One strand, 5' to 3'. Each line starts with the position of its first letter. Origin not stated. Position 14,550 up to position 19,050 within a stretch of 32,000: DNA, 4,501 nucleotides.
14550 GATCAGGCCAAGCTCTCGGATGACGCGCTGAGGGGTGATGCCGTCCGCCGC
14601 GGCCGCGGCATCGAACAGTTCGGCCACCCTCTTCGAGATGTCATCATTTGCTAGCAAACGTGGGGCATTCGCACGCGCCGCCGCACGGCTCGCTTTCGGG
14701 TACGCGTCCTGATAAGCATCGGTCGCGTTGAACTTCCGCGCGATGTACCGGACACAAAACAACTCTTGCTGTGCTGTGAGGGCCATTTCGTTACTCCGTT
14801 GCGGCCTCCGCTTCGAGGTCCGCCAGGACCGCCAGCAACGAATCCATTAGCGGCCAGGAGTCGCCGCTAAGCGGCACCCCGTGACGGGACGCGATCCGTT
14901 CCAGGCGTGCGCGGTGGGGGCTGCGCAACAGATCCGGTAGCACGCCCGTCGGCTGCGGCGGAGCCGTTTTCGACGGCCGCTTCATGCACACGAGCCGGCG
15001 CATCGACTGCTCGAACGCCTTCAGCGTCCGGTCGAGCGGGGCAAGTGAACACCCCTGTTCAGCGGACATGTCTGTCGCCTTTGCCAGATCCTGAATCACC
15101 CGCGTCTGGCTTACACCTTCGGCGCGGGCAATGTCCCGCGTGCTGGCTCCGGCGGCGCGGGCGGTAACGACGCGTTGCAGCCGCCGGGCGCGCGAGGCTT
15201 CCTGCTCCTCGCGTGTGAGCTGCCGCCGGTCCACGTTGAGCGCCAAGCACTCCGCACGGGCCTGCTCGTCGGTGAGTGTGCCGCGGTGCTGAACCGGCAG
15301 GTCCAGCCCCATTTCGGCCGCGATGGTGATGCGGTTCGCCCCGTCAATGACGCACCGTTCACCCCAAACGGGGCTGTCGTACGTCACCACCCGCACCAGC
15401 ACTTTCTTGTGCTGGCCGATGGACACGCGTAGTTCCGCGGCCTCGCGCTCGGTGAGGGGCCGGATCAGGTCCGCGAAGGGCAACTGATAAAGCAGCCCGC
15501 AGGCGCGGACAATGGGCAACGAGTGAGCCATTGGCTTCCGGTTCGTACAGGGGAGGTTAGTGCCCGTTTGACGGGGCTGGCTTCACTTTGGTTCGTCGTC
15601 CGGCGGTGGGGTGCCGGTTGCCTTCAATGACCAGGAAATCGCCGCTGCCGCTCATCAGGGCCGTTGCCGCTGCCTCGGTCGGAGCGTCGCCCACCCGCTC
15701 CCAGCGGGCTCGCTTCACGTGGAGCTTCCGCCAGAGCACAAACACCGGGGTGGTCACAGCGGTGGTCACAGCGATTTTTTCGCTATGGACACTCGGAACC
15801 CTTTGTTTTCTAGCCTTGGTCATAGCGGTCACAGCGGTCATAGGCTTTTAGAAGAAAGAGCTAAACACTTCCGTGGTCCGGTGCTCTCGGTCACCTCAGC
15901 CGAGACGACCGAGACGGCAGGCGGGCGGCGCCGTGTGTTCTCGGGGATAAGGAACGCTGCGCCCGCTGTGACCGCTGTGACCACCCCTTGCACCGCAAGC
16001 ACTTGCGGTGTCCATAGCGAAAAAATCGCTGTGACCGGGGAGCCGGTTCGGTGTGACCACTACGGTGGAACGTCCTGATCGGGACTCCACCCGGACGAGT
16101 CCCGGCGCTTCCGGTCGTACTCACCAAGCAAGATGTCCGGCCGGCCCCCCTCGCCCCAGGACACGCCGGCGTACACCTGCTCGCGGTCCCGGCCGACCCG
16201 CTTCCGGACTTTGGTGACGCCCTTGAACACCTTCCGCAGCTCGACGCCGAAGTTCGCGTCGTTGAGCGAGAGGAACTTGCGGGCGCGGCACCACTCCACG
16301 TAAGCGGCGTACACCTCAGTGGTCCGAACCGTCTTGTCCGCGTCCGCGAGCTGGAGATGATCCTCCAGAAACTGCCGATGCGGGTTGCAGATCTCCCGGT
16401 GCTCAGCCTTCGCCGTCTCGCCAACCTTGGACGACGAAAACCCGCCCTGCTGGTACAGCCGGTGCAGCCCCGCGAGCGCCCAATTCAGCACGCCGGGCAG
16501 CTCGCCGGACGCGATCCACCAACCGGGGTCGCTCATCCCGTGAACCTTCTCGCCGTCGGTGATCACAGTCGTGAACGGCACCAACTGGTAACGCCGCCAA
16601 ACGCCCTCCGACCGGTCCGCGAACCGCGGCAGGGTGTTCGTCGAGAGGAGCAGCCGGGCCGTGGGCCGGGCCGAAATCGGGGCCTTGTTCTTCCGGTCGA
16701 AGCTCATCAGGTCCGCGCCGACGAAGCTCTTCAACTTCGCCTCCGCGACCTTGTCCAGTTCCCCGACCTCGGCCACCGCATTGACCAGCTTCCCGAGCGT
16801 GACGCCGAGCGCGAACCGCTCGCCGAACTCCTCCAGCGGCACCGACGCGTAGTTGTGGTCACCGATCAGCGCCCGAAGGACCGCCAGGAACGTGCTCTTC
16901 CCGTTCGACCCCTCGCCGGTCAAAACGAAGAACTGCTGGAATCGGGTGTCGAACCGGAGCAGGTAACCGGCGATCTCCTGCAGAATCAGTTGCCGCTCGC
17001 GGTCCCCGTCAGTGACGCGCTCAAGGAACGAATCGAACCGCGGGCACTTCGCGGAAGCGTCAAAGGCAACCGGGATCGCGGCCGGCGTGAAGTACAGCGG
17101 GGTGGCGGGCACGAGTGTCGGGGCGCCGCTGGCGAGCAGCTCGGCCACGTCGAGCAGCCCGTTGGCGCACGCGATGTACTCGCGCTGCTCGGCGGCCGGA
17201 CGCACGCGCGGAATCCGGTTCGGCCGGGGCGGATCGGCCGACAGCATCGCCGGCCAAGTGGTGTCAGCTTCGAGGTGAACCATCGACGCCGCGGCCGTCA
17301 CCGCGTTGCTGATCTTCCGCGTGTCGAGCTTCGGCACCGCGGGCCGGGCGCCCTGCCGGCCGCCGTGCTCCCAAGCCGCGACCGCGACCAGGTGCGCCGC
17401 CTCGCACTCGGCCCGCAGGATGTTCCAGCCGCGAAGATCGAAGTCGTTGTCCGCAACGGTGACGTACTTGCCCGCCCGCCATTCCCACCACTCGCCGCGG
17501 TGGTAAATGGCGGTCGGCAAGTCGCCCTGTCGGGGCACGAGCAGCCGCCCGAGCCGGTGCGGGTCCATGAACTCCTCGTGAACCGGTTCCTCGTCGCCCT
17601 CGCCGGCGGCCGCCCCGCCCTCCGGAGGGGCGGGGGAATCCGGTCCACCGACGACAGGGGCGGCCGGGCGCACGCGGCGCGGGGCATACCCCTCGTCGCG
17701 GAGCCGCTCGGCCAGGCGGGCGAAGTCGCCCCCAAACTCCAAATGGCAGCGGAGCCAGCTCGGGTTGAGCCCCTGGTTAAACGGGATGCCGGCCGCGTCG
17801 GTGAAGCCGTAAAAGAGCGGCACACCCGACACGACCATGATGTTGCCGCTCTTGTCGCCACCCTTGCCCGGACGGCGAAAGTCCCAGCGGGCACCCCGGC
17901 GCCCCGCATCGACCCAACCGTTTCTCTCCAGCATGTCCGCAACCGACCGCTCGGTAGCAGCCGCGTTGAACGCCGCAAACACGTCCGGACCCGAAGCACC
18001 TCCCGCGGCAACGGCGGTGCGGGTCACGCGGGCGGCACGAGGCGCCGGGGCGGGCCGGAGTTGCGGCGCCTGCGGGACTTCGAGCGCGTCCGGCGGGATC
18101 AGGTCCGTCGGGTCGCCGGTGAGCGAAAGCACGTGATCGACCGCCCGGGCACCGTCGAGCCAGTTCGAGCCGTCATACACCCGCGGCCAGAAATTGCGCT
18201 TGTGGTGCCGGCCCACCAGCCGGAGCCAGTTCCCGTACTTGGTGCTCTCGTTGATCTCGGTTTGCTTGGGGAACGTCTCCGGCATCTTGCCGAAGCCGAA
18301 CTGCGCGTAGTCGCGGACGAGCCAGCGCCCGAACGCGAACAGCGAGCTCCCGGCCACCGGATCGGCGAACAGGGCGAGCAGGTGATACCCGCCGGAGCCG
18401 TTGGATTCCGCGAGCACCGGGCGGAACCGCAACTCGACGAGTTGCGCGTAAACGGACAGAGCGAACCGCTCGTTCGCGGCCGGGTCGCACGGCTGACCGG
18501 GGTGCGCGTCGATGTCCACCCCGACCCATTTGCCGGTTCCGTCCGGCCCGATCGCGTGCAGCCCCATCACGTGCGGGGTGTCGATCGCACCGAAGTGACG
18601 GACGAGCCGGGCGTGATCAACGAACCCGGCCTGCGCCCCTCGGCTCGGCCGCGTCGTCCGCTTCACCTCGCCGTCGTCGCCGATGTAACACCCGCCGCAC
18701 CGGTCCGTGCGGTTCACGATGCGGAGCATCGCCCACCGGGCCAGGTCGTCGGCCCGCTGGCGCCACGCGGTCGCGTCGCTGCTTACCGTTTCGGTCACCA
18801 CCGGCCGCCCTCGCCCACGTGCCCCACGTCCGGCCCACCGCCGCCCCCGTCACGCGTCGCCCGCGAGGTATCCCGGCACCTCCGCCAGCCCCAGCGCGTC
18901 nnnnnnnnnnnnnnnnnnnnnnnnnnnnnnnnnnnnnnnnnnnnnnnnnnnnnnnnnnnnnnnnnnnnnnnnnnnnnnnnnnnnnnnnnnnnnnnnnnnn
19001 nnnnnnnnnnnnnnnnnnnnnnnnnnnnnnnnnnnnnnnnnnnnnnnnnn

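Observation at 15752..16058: Opposed clusters of a 9-mer plus a 29-bp perfect inverted repeat between the primase-helicase and the ParB-like/terS genes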

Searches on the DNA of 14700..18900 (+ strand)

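Call 6: search_dna_similar(query=window:14700-18900:+, collection=phages, mode=distant, max_rows=25)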
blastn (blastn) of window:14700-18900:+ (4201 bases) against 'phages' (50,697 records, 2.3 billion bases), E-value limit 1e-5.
No match.

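Call 32: search_rna_families(source=window, start=15300, end=16500, threshold=evalue, max_evalue=1)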
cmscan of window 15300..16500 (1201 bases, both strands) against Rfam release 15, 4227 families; matches with E-value up to 1: 0.
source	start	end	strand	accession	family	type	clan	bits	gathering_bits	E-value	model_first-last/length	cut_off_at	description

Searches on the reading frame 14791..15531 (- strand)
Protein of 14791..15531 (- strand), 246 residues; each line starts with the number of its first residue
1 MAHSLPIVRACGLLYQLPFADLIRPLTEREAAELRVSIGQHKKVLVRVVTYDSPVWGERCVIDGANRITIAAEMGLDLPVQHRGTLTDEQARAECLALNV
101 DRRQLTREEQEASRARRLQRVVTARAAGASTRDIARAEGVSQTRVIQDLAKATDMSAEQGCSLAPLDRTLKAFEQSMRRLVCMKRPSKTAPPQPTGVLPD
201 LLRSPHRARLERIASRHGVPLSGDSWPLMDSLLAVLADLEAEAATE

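Call 9: search_protein_families(library=pfam, proteins=[window:14791-15531:-], max_evalue=0.01)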
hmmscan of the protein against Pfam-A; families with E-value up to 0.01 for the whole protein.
window:14791-15531:- (246 aa): 1 family
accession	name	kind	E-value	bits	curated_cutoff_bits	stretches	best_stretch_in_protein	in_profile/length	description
PF10074.15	RovC_DNA-bd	-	0.0027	18.7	26.4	1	97-138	26-67/107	T6SS, Transcription factor, DNA binding domain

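Call 10: search_protein_families(library=phrogs, proteins=[window:14791-15531:-], max_evalue=0.001)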
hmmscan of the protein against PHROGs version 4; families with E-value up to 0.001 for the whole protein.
window:14791-15531:- (246 aa): 3 families
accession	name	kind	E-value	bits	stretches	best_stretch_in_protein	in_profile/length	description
phrog_21315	-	unknown function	6.5e-08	32.9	1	16-155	17-154/415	-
phrog_686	-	DNA, RNA and nucleotide metabolism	4e-05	24.8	1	92-152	12-72/76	HTH DNA binding protein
phrog_645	-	DNA, RNA and nucleotide metabolism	0.00018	22.7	1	106-155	15-65/196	Rnase E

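Call 83: search_protein_families(library=ncbifam, proteins=[window:14791-15531:-], max_evalue=0.01)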
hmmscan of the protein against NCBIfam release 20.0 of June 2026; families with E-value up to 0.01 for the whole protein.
window:14791-15531:- (246 aa): 0 families

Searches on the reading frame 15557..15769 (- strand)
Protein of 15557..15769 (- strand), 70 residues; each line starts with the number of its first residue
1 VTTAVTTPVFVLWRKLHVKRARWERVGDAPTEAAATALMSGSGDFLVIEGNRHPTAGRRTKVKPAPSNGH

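Call 83: search_protein_families(library=ncbifam, proteins=[window:15557-15769:-], max_evalue=0.01)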
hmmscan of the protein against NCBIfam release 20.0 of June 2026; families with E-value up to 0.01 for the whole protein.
window:15557-15769:- (70 aa): 0 families

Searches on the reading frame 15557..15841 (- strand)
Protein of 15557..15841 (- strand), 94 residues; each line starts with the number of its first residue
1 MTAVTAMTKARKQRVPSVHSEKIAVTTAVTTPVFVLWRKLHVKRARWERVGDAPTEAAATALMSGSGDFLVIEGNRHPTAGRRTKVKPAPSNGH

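Call 9: search_protein_families(library=pfam, proteins=[window:15557-15841:-], max_evalue=0.01)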
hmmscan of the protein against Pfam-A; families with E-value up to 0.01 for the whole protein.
window:15557-15841:- (94 aa): 0 families

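Call 10: search_protein_families(library=phrogs, proteins=[window:15557-15841:-], max_evalue=0.001)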
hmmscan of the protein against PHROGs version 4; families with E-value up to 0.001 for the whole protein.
window:15557-15841:- (94 aa): 0 families
